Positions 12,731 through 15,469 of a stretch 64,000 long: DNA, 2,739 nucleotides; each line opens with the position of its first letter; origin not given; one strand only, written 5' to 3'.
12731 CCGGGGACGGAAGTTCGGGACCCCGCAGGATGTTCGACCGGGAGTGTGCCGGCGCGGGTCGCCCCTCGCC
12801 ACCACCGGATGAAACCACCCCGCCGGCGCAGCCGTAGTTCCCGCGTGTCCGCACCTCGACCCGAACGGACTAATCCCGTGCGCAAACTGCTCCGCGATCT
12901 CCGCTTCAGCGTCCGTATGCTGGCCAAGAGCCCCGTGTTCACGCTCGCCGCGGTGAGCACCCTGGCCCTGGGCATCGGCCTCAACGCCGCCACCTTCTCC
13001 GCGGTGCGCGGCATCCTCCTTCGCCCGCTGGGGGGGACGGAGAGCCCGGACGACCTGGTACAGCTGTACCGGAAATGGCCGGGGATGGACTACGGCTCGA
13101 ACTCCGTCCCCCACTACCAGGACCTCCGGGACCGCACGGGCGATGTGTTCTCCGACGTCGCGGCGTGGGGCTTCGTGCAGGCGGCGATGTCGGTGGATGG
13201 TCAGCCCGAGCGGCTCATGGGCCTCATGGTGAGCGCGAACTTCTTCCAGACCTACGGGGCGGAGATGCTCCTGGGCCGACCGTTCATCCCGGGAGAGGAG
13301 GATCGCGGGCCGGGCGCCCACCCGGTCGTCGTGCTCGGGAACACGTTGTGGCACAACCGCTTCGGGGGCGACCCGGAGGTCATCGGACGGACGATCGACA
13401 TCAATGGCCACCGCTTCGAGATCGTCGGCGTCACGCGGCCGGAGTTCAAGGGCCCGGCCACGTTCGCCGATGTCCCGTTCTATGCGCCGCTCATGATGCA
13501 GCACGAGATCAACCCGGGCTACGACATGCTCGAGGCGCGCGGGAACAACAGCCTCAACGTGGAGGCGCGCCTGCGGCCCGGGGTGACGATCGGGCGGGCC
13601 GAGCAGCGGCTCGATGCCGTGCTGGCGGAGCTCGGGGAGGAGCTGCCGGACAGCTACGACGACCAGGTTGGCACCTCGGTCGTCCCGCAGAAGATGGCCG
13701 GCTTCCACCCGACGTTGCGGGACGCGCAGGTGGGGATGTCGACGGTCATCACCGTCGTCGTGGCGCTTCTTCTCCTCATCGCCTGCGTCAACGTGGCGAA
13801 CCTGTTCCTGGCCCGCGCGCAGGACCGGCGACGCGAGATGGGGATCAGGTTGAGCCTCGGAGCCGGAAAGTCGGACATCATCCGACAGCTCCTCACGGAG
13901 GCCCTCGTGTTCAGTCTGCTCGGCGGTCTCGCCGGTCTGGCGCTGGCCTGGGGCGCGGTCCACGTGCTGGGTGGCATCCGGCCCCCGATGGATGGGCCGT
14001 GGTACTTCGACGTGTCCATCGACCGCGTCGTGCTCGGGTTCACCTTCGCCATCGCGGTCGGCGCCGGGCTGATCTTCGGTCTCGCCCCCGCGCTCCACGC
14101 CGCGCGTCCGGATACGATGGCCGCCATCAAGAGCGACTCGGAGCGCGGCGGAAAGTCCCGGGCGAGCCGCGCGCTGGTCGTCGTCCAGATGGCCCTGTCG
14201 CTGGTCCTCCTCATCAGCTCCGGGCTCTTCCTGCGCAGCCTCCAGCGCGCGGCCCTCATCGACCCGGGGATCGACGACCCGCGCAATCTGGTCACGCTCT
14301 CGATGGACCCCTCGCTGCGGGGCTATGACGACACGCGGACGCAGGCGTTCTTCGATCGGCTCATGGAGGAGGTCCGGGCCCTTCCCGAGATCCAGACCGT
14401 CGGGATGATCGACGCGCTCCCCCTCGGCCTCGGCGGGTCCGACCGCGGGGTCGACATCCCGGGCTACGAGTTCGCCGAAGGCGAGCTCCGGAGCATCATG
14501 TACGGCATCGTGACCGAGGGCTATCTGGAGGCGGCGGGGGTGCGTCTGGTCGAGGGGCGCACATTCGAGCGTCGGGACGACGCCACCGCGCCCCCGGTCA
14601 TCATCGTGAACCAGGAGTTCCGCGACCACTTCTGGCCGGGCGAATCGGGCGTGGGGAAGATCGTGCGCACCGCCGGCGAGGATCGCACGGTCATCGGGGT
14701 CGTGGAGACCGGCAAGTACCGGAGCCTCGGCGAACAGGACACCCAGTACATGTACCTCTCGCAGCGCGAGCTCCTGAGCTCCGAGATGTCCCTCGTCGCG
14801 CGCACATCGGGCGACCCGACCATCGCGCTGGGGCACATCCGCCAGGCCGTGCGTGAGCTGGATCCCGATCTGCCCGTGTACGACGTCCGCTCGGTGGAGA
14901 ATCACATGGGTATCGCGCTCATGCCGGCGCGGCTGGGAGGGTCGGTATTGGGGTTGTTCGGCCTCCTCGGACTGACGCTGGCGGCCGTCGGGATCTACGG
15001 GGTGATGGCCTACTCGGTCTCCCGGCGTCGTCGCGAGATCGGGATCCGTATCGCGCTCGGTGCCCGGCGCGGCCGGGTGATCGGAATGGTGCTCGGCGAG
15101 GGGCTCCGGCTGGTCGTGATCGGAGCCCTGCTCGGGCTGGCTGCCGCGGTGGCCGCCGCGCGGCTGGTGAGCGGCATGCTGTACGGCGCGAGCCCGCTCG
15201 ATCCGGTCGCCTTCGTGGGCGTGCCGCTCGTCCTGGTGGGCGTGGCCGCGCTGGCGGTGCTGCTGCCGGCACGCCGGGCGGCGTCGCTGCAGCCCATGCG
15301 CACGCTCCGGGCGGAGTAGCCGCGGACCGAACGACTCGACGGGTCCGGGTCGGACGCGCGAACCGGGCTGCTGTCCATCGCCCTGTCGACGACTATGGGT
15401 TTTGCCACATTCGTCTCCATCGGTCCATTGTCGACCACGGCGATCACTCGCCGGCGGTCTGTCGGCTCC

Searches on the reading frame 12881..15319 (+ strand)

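Call 49: search_protein_families(library=pfam, proteins=[window:12881-15319:+], max_evalue=0.001)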
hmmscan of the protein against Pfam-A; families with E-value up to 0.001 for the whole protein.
window:12881-15319:+ (812 aa): 2 families
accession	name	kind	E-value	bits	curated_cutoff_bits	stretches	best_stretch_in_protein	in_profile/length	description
PF12704.14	MacB_PCD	-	5.4e-37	128.5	27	2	21-246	1-206/207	MacB-like periplasmic core domain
PF02687.27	FtsX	-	5.9e-34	117.1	25.5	2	292-409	2-117/120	FtsX-like permease C-terminal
